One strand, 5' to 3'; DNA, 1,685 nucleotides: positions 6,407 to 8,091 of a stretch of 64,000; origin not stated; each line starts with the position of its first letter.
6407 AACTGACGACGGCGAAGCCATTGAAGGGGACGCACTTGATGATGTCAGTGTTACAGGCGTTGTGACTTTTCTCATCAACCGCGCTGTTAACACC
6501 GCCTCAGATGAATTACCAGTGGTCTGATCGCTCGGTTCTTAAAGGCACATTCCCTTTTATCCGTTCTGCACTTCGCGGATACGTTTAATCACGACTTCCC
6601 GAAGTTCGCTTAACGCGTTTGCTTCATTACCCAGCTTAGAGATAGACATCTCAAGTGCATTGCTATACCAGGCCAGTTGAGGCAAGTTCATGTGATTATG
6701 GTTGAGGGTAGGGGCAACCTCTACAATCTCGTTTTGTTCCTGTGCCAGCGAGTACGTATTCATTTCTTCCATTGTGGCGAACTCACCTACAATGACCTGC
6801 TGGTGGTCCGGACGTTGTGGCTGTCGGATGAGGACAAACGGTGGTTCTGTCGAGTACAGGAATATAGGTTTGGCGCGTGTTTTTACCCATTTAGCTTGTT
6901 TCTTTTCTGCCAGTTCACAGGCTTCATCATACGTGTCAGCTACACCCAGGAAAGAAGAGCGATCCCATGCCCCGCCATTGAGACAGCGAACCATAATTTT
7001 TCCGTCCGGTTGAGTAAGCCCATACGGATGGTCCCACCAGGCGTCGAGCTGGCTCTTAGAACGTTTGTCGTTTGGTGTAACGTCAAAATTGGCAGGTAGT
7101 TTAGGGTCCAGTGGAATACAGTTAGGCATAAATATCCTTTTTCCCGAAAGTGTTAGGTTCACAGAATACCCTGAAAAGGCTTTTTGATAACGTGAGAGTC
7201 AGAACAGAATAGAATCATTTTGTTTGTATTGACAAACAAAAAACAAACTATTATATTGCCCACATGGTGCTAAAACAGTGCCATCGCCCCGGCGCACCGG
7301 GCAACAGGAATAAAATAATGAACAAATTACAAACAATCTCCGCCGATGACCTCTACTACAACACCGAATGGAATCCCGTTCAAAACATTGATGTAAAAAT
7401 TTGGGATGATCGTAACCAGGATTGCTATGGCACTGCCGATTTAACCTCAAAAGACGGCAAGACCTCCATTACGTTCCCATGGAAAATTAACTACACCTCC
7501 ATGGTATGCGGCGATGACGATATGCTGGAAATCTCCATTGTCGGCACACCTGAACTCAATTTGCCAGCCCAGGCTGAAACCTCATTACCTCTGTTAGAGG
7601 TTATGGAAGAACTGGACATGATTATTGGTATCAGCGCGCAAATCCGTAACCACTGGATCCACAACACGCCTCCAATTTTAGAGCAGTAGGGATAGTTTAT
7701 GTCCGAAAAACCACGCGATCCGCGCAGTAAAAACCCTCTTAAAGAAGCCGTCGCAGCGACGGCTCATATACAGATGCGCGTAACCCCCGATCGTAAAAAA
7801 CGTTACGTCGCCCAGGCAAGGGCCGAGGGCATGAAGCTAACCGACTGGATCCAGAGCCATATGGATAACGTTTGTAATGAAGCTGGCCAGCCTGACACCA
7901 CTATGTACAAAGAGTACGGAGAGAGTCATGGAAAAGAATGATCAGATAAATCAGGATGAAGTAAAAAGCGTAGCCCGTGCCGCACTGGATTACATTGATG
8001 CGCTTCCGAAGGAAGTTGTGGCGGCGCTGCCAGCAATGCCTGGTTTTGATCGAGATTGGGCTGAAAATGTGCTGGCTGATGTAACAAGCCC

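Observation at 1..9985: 10-kb island of 19 mostly small, tightly overlapping ORFs upstream of lpa (candidate anti-defence/host-takeover island)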

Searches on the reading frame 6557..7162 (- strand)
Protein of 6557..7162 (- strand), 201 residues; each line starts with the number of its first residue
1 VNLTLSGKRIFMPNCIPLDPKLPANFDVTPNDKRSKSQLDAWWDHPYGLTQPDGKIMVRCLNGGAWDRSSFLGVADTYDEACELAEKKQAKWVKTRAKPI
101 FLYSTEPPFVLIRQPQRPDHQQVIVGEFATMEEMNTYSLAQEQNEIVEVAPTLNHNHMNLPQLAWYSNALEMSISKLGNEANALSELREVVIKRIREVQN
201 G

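Call 8: search_protein_families(library=pfam, proteins=[window:6557-7162:-], max_evalue=0.01)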
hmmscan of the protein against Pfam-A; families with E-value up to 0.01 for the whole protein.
window:6557-7162:- (201 aa): 0 families

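Call 14: search_protein_families(library=phrogs, proteins=[window:6557-7162:-], max_evalue=0.001)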
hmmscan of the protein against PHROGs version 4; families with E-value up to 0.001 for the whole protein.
window:6557-7162:- (201 aa): 3 families
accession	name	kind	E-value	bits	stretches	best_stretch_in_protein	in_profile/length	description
phrog_6164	-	unknown function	1.9e-111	371.4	1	12-201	1-190/194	-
phrog_17145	-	unknown function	2.6e-59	199.3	1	12-122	1-111/111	-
phrog_10721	-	unknown function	1.8e-25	89.7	1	134-200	1-67/71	-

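Call 17: search_protein_families(library=ncbifam, proteins=[window:6557-7162:-], max_evalue=0.01)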
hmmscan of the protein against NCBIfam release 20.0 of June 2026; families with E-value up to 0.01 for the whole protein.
window:6557-7162:- (201 aa): 0 families

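Call 31: search_protein_families(library=padloc, proteins=[window:6557-7129:-], max_evalue=0.01)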
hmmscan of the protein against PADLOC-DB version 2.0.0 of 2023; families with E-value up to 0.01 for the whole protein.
window:6557-7129:- (190 aa): 0 families

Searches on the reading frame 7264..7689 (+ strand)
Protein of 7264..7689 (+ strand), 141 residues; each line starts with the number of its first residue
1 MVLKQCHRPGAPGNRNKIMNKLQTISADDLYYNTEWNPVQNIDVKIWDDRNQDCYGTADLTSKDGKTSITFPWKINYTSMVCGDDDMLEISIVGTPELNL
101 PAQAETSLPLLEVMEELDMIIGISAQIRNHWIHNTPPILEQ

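Call 8: search_protein_families(library=pfam, proteins=[window:7264-7689:+], max_evalue=0.01)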
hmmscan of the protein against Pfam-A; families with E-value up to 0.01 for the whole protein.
window:7264-7689:+ (141 aa): 0 families

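Call 14: search_protein_families(library=phrogs, proteins=[window:7264-7689:+], max_evalue=0.001)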
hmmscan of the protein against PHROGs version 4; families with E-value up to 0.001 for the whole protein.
window:7264-7689:+ (141 aa): 0 families

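Call 17: search_protein_families(library=ncbifam, proteins=[window:7264-7689:+], max_evalue=0.01)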
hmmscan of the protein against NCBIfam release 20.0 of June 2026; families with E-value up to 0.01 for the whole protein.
window:7264-7689:+ (141 aa): 0 families

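Call 31: search_protein_families(library=padloc, proteins=[window:7318-7689:+], max_evalue=0.01)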
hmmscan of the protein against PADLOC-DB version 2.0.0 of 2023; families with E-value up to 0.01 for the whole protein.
window:7318-7689:+ (123 aa): 0 families

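Call 52: search_dna_similar(query=window:7318-7689:+, collection=plasmids, mode=protein, max_rows=20, rows=spread)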
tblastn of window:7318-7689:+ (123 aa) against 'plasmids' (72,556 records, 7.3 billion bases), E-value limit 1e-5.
No match.

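Call 70: search_protein_representatives(protein=window:7318-7689:+)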
Query: 123 residues. Proteins with E-value up to 0.001 (for the whole library): 9; up to 1e-10: 2; up to 1e-30: 1. The best 9 are listed.
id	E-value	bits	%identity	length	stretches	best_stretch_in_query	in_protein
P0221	4.5e-76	268.9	98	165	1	1-123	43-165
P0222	2.6e-12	62.9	37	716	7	15-55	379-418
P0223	2.3e-10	56.6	31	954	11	71-118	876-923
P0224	1.3e-09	54.1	31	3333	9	19-74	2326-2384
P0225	3.3e-09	52.9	28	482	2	7-109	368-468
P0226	8.0e-09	51.6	34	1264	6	19-59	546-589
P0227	7.6e-07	45.2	89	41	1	1-28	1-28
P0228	9.6e-07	44.9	28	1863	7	12-62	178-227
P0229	6.2e-05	39.0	30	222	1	7-112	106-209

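Call 71: search_protein_families(library=pfam, proteins=[P0221, P0222, P0223, P0225, P0226, P0229], max_evalue=0.001)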
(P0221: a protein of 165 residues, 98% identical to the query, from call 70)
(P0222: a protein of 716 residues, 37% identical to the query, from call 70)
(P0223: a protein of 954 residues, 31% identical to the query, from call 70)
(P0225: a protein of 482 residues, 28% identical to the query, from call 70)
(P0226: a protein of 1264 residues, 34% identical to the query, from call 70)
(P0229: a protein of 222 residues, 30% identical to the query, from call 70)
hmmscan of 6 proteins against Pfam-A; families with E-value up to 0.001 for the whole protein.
P0221 (165 aa): 0 families

P0222 (716 aa): 23 families
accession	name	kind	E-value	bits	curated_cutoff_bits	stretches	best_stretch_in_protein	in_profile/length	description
PF13620.12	CarboxypepD_reg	-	1.7e-73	243.4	32.3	8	543-624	1-82/82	Carboxypeptidase regulatory-like domain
PF13715.12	CarbopepD_reg_2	-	1.2e-40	137.9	32.2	3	544-595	1-50/88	CarboxypepD_reg-like domain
PF17210.9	SdrD_B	-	3.2e-24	85.7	29.7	0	39-105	22-89/112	SdrD B-like domain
PF07210.18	DUF1416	-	7.7e-23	80.7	23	0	188-252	8-71/97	Protein of unknown function (DUF1416)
PF00775.27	Dioxygenase_C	-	8.3e-19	68.2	27.3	0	285-312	30-57/182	Dioxygenase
PF17802.7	SpaA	-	1.8e-13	50.9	23.1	0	206-279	8-85/91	Prealbumin-like fold domain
PF02369.22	Big_1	-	1.2e-12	48.2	34.9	0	543-586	20-66/93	Bacterial Ig-like domain (group 1)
PF20598.4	DUF6795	-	3.2e-12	47.1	27.4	0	202-246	1-47/103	Domain of unknown function (DUF6795)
PF11974.14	bMG3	-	1.6e-11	44.5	34.9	1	19-74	6-61/103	Bacterial alpha-2-macroglobulin MG3 domain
PF01060.29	TTR-52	-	1.5e-10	41.9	24.9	0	38-74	8-48/79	Transthyretin-like family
PF15976.11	CooC_C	-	4.2e-10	40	29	0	619-681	9-64/93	CS1-pili formation C-terminal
PF24025.1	Ig_DR_A0283-like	-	1.5e-09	38.5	27.1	0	626-684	6-65/102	DR_A0283-like, Ig-like domain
PF22058.2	X25_BaPul_like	-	4.2e-08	33.6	27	0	581-616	34-70/87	Pullulanase X25 domain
PF23194.1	NOMO_5th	-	9.2e-08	32.8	27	0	402-429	32-60/89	NOMO fifth transthyretin-like domain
PF08400.16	phage_tail_N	-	1.4e-07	32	26.6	0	628-679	4-60/134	Prophage tail fibre N-terminal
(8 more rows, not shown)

P0223 (954 aa): 3 families
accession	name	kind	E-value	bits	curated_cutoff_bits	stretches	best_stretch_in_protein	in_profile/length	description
PF20302.4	HisK-N-like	-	1.5e-06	28.8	27.8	0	891-930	82-122/132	HisK-N-like globin domain of the ASK signalosome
PF04434.22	SWIM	-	1.5e-06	28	19.6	0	62-76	6-24/38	SWIM zinc finger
PF09245.15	MA-Mit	-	7.5e-06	26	31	0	903-920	119-136/214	Mycoplasma arthritidis-derived mitogen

P0225 (482 aa): 0 families

P0226 (1264 aa): 9 families
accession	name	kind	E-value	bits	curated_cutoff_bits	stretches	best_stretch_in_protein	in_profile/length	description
PF16820.11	PKD_3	-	4.6e-18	65.3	26.3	0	555-614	8-65/68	PKD-like domain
PF13927.12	Ig_3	-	2.1e-12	47.8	30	0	380-420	9-48/78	Immunoglobulin domain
PF18962.6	Por_Secre_tail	-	1.2e-11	45.1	27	1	1189-1262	1-74/75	Secretion system C-terminal sorting domain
PF00963.24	Cohesin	-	2.7e-10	41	24.1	1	27-71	1-47/139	Cohesin domain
PF18911.6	PKD_4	-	6.2e-09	36.2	27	0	647-686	10-50/85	PKD domain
PF23810.1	DUF7182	-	4.8e-07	30.1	27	0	545-573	29-57/62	Family of unknown function (DUF7182)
PF24063.1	DUF7363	-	1.5e-05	26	28.3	0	698-771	15-87/107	Domain of unknown function (DUF7363)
PF00801.26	PKD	-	7e-05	23.2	23.5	0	731-779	2-53/80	PKD domain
PF18998.6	Flg_new_2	-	0.0003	21.1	23.6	0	732-774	14-51/73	Divergent InlB B-repeat domain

P0229 (222 aa): 0 families

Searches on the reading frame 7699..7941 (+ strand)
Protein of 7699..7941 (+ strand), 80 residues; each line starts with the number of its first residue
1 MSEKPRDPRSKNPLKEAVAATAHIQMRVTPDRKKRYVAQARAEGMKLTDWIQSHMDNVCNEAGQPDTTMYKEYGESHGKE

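Call 8: search_protein_families(library=pfam, proteins=[window:7699-7941:+], max_evalue=0.01)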
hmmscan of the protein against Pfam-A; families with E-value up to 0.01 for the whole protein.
window:7699-7941:+ (80 aa): 2 families
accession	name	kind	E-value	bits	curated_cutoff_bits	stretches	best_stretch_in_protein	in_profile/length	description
PF23807.1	RHH_10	-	0.00069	20.3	27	1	5-57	7-59/84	Ribbon-helix-helix protein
PF21983.2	NikA-like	-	0.00089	19.8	27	1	21-51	4-34/72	Mobilization protein NikA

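Call 14: search_protein_families(library=phrogs, proteins=[window:7699-7941:+], max_evalue=0.001)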
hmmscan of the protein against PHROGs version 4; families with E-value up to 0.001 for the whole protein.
window:7699-7941:+ (80 aa): 0 families

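Call 17: search_protein_families(library=ncbifam, proteins=[window:7699-7941:+], max_evalue=0.01)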
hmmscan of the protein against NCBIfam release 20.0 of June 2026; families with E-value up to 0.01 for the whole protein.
window:7699-7941:+ (80 aa): 1 family
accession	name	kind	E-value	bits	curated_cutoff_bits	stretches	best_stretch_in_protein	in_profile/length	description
NF038070.1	LmbU_fam_TF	subfamily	0.0005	20.1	125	1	10-57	123-170/171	LmbU family transcriptional regulator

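Call 31: search_protein_families(library=padloc, proteins=[window:7699-7941:+], max_evalue=0.01)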
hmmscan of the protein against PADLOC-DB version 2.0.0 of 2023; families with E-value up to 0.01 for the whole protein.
window:7699-7941:+ (80 aa): 0 families

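Call 41: find_related_loci(query=window:7699-7941:+, collection=viral_contigs, flank=3500)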
Query window:7699-7941:+ (80 aa) in viral_contigs; peptide patterns used: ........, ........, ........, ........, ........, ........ (x = any residue, [..] = any of these).
11 stretches matched a pattern; 2 encode a relative of the query (tblastn E <= 1e-3); 2 distinct loci.
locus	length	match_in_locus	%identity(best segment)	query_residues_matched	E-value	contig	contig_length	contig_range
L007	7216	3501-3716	76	7-78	1e-36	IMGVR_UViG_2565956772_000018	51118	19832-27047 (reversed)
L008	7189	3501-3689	71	1-63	1e-28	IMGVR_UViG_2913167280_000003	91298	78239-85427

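Call 42: find_homologous_proteins(query=window:7699-7941:+, max_evalue=0.001)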
Query window:7699-7941:+ (80 aa): 13 proteins with E <= 0.001 among 13 candidates.
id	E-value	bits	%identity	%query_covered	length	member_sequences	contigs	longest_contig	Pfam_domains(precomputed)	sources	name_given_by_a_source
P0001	3.7e-42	159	93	100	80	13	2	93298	-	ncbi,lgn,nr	ncbi:hypothetical protein BOI06_RS16940 [Escherichia coli]|nr:hypothetical protein [Salmonella enter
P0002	6.8e-30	120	76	90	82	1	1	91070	-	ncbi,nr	ncbi:hypothetical protein L2M29_004092 [Salmonella enterica]|nr:hypothetical protein [Salmonella ent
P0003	7.6e-30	120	85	81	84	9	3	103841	-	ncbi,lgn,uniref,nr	ncbi:hypothetical protein [Salmonella enterica]|uniref:hypothetical protein n=1 Tax=Salmonella enter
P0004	4.0e-29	118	81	88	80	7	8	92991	-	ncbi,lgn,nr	ncbi:TPA: hypothetical protein ACHTI5_004501 [Salmonella enterica subsp. enterica serovar Bovismorbi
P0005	2.4e-28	115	80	86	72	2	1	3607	-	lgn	-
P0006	5.9e-28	114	80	81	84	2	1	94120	-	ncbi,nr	ncbi:hypothetical protein CTZ44_21125 [Salmonella enterica]|nr:hypothetical protein [Salmonella ente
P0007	5.9e-28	114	82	81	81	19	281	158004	-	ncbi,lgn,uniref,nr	ncbi:hypothetical protein [Salmonella enterica]|uniref:Uncharacterized protein n=3 Tax=Salmonella en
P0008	1.2e-27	113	75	86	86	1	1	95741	-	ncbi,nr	ncbi:hypothetical protein CSY57_19600 [Salmonella enterica]|nr:hypothetical protein [Salmonella ente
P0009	8.1e-27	110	80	81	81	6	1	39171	-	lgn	-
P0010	6.1e-23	98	78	75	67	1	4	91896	-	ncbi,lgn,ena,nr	ncbi:hypothetical protein D6W19_003114 [Escherichia coli]|nr:hypothetical protein [Escherichia coli]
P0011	8.7e-22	94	84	64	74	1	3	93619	-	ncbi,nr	ncbi:hypothetical protein CG756_24540 [Salmonella enterica subsp. enterica serovar Rubislaw]|nr:hypo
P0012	9.3e-22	94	71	79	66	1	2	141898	-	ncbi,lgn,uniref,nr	ncbi:hypothetical protein FEK48_23885 [Escherichia sp. E2593]|uniref:hypothetical protein n=1 Tax=un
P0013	2.1e-19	87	65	81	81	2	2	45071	-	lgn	-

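Call 43: find_encoding_contigs(protein=P0007, flank=4000, max_places=4)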
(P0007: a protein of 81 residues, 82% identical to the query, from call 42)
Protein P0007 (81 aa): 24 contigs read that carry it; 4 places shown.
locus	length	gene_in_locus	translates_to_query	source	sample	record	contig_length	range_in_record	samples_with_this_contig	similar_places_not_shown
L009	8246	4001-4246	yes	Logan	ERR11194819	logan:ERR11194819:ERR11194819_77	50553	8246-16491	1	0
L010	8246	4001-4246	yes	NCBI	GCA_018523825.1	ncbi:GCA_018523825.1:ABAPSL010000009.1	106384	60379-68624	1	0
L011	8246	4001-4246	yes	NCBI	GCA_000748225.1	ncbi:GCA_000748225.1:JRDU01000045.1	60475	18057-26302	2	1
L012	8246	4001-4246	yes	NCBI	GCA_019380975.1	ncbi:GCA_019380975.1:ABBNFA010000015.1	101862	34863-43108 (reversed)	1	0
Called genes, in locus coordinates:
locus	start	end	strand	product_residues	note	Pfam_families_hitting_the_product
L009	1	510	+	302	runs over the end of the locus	PF13935:Ead_Ea22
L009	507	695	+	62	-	-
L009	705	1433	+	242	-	-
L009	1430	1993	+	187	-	PF04448:DUF551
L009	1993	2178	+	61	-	-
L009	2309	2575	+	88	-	-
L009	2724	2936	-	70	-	-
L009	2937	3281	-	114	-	-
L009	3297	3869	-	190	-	-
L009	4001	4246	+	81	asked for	-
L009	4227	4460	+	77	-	-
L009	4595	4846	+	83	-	-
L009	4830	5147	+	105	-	PF19419:DUF5983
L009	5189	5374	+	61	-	-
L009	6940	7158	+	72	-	-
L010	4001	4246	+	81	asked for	-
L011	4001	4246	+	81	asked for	-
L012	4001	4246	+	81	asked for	-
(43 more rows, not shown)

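Call 44: find_encoding_contigs(protein=P0004, flank=4000, max_places=3)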
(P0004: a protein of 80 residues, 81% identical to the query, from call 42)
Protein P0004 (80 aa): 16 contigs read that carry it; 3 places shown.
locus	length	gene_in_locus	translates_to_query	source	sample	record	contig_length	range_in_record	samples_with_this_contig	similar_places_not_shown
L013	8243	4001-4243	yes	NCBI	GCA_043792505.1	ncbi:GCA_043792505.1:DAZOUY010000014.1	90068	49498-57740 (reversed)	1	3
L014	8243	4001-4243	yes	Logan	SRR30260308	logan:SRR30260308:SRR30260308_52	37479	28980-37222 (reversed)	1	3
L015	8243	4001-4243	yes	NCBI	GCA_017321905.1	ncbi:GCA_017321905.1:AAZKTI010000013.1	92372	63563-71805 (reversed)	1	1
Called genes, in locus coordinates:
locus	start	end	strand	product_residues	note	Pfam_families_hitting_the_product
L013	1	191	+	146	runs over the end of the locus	-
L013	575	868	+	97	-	-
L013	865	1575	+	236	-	-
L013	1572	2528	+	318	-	-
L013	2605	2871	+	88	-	-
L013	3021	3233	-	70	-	-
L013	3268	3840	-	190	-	-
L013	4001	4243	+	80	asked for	-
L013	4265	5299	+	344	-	PF06147:DUF968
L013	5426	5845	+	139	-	PF25716:BPP1_LPA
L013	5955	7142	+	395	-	PF13384:HTH_23 (faint)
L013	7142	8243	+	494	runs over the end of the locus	-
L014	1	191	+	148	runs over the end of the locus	?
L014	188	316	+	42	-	-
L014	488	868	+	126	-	-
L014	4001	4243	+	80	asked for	-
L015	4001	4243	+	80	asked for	-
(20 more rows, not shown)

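Call 45: find_encoding_contigs(protein=P0012, flank=4000, max_places=2)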
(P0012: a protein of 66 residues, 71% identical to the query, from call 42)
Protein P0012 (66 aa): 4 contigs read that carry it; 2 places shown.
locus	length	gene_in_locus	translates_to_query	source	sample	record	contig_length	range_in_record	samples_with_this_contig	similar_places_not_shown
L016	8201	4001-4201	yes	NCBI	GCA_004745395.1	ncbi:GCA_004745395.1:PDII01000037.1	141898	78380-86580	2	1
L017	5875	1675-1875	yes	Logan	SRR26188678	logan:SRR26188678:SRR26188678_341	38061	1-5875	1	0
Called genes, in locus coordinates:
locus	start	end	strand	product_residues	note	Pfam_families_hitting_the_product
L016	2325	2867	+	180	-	-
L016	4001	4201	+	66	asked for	-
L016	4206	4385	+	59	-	-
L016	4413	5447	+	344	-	PF06147:DUF968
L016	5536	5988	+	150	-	PF25716:BPP1_LPA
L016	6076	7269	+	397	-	-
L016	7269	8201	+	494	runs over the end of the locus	-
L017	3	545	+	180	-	?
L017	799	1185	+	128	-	PF00196:GerE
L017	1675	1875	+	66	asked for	-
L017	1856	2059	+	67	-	-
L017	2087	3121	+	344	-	PF06147:DUF968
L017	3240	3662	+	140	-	PF25716:BPP1_LPA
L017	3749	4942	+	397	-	-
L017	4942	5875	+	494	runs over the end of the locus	-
